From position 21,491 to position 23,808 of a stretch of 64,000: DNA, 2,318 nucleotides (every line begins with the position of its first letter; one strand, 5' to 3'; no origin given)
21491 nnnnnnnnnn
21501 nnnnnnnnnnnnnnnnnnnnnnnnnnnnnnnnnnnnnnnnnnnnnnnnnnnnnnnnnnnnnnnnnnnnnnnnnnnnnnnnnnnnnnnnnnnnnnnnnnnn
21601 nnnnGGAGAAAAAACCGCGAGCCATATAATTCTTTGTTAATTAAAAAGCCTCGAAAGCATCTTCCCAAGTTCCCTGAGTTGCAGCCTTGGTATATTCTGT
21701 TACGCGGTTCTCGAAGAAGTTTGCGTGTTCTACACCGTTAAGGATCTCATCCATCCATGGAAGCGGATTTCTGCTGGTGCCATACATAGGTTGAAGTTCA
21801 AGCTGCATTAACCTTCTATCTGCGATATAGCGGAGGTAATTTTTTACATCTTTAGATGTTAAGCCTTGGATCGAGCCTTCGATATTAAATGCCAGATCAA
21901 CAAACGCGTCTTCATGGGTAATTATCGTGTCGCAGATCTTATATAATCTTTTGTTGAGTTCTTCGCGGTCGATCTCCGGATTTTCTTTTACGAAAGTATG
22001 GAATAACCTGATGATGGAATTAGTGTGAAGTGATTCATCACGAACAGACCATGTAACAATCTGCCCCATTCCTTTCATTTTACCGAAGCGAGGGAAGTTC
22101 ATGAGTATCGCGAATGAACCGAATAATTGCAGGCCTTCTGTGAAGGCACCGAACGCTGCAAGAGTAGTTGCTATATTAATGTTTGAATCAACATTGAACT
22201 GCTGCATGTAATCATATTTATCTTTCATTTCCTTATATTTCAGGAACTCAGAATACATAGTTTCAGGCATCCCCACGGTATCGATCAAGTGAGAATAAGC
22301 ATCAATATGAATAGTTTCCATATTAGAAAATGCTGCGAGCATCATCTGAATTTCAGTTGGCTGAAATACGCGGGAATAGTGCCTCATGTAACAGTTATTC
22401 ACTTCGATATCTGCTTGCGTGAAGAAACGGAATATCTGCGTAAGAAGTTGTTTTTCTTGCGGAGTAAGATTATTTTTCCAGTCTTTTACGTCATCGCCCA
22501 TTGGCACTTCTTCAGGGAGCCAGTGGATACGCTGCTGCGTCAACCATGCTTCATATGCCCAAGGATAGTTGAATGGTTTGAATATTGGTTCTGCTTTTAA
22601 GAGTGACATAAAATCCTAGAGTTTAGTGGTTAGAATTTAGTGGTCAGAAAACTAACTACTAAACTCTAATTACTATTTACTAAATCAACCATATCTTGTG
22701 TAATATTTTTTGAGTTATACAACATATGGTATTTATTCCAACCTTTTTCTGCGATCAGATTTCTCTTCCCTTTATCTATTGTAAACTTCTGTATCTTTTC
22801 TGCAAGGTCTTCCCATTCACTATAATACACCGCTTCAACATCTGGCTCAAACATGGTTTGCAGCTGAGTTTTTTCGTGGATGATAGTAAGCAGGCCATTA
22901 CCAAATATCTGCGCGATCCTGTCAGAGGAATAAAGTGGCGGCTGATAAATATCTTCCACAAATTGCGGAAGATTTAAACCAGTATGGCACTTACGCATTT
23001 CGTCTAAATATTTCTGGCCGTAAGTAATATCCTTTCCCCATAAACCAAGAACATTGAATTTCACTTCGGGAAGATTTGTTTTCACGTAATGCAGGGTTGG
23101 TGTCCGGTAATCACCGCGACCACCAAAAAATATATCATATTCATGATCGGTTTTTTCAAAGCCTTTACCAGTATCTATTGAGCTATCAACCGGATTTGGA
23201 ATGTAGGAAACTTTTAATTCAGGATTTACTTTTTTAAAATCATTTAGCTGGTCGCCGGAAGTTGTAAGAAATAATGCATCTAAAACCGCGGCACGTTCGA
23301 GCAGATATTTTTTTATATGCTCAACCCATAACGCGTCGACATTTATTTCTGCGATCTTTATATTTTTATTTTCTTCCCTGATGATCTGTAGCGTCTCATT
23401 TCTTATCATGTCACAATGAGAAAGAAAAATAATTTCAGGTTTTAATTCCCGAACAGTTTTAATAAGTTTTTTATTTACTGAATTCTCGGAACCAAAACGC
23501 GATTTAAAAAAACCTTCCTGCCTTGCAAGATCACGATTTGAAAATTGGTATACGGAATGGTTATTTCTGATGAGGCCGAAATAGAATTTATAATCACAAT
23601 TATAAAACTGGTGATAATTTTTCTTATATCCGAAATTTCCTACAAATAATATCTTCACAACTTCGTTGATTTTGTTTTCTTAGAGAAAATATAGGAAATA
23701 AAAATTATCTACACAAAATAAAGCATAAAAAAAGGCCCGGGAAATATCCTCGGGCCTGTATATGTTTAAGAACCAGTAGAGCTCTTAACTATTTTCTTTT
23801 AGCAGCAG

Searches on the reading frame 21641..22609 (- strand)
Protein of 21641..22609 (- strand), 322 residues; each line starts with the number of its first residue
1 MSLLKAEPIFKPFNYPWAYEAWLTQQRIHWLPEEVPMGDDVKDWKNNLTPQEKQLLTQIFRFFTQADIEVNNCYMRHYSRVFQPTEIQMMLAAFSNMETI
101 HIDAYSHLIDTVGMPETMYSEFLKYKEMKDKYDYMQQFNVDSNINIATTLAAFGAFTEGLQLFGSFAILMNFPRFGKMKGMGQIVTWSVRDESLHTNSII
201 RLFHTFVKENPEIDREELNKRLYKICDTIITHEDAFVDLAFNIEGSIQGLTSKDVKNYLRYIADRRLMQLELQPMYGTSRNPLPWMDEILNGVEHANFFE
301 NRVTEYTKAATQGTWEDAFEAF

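Call 58: search_protein_families(library=pfam, proteins=[window:21641-22609:-])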
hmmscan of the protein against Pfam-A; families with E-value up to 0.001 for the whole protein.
window:21641-22609:- (322 aa): 1 family
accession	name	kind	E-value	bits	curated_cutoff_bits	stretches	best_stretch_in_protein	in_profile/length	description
PF00268.27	Ribonuc_red_sm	-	5.1e-78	262.7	33.6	1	10-282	4-281/281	Ribonucleotide reductase, small chain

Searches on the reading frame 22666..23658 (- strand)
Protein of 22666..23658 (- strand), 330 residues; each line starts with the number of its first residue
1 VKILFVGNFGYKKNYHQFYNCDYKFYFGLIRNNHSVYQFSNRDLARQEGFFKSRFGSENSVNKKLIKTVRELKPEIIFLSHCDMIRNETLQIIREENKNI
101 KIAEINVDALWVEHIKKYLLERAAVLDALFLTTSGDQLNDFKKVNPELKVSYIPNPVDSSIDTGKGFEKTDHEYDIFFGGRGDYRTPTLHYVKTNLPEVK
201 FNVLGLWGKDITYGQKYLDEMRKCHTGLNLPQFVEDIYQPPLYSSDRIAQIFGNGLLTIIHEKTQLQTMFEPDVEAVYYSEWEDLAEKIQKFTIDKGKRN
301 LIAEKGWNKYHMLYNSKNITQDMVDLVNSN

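Call 58: search_protein_families(library=pfam, proteins=[window:22666-23658:-])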
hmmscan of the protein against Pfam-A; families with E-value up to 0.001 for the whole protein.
window:22666-23658:- (330 aa): 1 family
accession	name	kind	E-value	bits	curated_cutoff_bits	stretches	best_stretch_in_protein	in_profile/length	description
PF13524.12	Glyco_trans_1_2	-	1.8e-13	51.1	25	1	192-324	9-143/144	Glycosyl transferase-like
